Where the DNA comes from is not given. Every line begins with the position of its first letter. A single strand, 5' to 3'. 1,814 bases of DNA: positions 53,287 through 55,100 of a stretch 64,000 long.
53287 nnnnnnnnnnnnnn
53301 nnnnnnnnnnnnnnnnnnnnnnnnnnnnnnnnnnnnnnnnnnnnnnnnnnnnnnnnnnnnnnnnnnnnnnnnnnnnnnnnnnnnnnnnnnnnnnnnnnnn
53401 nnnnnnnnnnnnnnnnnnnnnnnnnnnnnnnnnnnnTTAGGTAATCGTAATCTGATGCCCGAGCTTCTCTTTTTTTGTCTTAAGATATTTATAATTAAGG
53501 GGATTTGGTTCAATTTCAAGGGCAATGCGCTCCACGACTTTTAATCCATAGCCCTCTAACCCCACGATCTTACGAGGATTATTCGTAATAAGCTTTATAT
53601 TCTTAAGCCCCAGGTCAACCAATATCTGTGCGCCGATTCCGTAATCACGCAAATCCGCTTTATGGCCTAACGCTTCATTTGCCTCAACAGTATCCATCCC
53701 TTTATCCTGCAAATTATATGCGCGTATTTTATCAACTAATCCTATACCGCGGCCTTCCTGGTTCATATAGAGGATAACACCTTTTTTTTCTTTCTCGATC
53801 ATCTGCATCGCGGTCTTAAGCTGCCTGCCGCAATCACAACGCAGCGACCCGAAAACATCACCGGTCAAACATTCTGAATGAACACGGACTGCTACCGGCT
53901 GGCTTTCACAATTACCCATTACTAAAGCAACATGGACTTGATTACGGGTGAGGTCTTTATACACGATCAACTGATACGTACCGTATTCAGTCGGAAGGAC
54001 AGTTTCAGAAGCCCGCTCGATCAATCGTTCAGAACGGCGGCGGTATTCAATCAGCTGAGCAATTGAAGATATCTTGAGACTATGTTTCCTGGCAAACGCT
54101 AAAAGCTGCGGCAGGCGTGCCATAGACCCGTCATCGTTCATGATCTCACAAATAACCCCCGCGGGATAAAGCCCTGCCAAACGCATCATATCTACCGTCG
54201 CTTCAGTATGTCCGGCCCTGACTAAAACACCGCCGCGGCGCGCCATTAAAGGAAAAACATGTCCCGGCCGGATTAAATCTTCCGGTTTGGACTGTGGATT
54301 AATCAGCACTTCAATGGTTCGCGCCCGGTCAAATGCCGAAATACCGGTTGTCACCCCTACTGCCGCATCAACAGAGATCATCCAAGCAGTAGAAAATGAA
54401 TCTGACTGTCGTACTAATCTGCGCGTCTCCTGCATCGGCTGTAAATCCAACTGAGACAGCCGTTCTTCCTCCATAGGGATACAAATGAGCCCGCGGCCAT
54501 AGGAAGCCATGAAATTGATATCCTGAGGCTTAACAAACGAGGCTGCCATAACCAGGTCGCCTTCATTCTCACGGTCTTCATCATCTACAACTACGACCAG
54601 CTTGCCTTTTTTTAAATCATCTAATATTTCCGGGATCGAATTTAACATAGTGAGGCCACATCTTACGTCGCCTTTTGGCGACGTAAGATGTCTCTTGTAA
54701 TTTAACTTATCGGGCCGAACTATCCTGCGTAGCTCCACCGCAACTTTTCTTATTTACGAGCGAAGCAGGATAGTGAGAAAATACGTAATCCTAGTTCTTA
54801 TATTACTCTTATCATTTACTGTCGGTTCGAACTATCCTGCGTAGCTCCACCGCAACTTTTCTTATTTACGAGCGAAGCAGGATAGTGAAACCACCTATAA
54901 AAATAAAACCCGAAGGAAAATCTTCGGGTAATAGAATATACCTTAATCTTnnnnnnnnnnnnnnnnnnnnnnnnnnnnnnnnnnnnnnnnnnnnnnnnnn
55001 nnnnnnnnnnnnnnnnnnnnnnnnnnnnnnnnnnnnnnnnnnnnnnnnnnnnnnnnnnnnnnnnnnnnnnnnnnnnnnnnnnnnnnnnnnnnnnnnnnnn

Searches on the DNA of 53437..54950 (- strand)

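Call 35: search_rna_families(source=window, start=54600, end=54950, threshold=evalue, max_evalue=10)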
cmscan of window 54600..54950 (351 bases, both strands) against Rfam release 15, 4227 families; matches with E-value up to 10: 5.
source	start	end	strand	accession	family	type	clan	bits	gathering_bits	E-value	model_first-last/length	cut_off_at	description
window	54893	54950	-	RF00557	L10_leader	Cis-reg; leader;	-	21.5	44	0.17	78-138/138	5'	Ribosomal protein L10 leader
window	54901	54950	+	RF04335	Plastid-rpl20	Cis-reg;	-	17.9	53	4.3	1-49/80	3'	Plastid-rpl20 3UTR RNA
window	54900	54950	-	RF02837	anti-hemB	Gene; sRNA;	-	17.5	49.5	0.093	36-81/81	5'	Burkholderia RNA 7 (anti-hemB)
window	54899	54945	+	RF02699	Avashort_thermometer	Cis-reg; thermoregulator;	-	14.9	88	2.5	1-59/59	no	Avashort 5' UTR thermometer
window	54901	54950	-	RF01808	MicX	Gene; sRNA;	-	14.1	75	0.89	142-194/194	5'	MicX Vibrio cholerae sRNA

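Call 69: search_rna_families(source=L087, start=9825, end=10010, threshold=evalue, max_evalue=10)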
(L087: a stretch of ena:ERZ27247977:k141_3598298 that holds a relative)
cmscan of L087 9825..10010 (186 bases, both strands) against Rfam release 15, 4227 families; matches with E-value up to 10: 24.
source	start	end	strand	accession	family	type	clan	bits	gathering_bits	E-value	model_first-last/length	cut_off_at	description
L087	9893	9946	+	RF04014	mir-8338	Gene; miRNA;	-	26.4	80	0.00094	1-61/61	no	mir-8338 microRNA precursor family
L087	9892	9945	-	RF04014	mir-8338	Gene; miRNA;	-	23.4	80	0.0065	1-61/61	no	mir-8338 microRNA precursor family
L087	9860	9974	-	RF03601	MIR7993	Gene; miRNA;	-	23.2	100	0.032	1-138/138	no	MIR7993 microRNA precursor family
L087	9876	9962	+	RF04096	mir-4433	Gene; miRNA;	-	23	77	0.015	1-83/83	no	mir-4433 microRNA precursor family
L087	9881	9957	+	RF04040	mir-4866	Gene; miRNA;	-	22.8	100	0.014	1-82/82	no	mir-4866 microRNA precursor family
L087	9888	9950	+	RF03406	mir-3099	Gene; miRNA;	-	21.6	95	0.033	1-84/84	no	mir-3099 microRNA precursor family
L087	9878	9960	+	RF03940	MIR9563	Gene; miRNA;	-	21.5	90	0.055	1-127/127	no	MIR9563 microRNA precursor family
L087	9871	9967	+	RF04049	MIR7127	Gene; miRNA;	-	19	100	0.2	1-132/132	no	MIR7127 microRNA precursor family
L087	9877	9959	-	RF03788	MIR5304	Gene; miRNA;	-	18.9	75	0.093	1-80/80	no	MIR5304 microRNA precursor family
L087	9885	9952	-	RF00648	MIR396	Gene; miRNA;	-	18.9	80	0.14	1-118/118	no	MIR396 microRNA precursor family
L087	9874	9964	-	RF03642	MIR5743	Gene; miRNA;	-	17.3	111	0.79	1-81/81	no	MIR5743 microRNA precursor family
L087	9881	9956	+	RF03648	mir-9413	Gene; miRNA;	-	17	100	0.68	1-68/68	no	mir-9413 microRNA precursor family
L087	9890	9949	+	RF01015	mir-885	Gene; miRNA;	-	16.7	66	0.47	1-74/74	no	mir-885 microRNA precursor family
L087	9888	9950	+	RF01751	potC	Cis-reg;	-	16.4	44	0.91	1-70/70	no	potC RNA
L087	9892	9946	-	RF04096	mir-4433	Gene; miRNA;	-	16.1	77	0.98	1-83/83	no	mir-4433 microRNA precursor family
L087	9894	9944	-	RF00650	mir-153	Gene; miRNA;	-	16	54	1.5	1-73/73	no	mir-153 microRNA precursor family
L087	9891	9947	+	RF03789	MIR5269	Gene; miRNA;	-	15.7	60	2.5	1-80/80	no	MIR5269 microRNA precursor family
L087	9893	9945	-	RF03406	mir-3099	Gene; miRNA;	-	15.6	95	1.4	1-84/84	no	mir-3099 microRNA precursor family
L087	9895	9943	+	RF00244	mir-26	Gene; miRNA;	-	13.7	57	1.5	1-81/81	no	mir-26 microRNA precursor family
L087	9891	9947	-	RF03789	MIR5269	Gene; miRNA;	-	13.5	60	9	1-80/80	no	MIR5269 microRNA precursor family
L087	9896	9943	+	RF00640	MIR167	Gene; miRNA;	-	13.1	100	7.8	1-89/89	no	MIR167 microRNA precursor family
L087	9894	9945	+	RF00937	mir-653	Gene; miRNA;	-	12.9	77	7.7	1-78/78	no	mir-653 microRNA precursor family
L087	9970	10010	+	RF00788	mir-287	Gene; miRNA;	-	12.6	80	5.1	1-41/73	3'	mir-287 microRNA precursor family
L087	9893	9946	+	RF03776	mir-2068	Gene; miRNA;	-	12.2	99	8.1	1-68/68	no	mir-2068 microRNA precursor family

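Call 74: search_with_rna_model(model_id=R2, sources=[L091, L092, L086, L087, L089], max_evalue=5)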
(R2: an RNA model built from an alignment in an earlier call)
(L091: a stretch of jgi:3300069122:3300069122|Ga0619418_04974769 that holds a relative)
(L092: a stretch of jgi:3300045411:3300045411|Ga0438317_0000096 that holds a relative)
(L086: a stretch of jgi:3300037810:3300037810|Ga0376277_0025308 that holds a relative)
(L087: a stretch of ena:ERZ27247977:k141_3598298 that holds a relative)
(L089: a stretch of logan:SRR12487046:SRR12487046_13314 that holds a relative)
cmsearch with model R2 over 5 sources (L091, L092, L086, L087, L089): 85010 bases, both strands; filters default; matches with E-value up to 5: 13.
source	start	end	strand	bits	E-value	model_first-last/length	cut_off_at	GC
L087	14523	14583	+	81.9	1.1e-20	1-61/61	no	0.34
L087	9943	10003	+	79.2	7.3e-20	1-61/61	no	0.39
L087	9836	9895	-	75.9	6.3e-19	1-61/61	no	0.35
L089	8599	8658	+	75.3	9.5e-19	1-61/61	no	0.33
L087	14417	14475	-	69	6.6e-17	1-61/61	no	0.29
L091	11208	11268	-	61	1.4e-14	1-61/61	no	0.44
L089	8494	8565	-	23.3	0.0015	1-61/61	no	0.5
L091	11346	11394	+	23.1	0.0016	10-54/61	no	0.45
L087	11792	11848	+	19.9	0.014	1-61/61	no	0.58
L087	14417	14474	+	18.2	0.043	1-61/61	no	0.28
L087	16820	16880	-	16.8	0.11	1-61/61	no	0.48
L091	9829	9904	-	15.6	0.26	15-48/61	no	0.53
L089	4861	4922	+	14.4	0.58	1-61/61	no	0.32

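Call 82: search_with_rna_model(model_id=R2, sources=[L088, L090, L085], max_evalue=0.01)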
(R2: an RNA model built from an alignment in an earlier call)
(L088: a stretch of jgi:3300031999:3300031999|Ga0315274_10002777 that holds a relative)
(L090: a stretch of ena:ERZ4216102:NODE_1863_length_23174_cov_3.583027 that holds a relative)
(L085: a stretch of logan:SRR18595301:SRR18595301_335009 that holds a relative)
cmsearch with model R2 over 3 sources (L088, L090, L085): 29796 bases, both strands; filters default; matches with E-value up to 0.01: 7.
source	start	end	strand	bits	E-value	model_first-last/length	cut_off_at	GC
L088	9691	9751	+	81.9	3.9e-21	1-61/61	no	0.34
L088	5111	5171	+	79.2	2.5e-20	1-61/61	no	0.39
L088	5004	5063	-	75.9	2.2e-19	1-61/61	no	0.35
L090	8410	8469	+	75.3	3.3e-19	1-61/61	no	0.33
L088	9585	9643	-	69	2.3e-17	1-61/61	no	0.29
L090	8305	8376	-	23.3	0.00051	1-61/61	no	0.5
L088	6960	7016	+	19.9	0.005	1-61/61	no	0.58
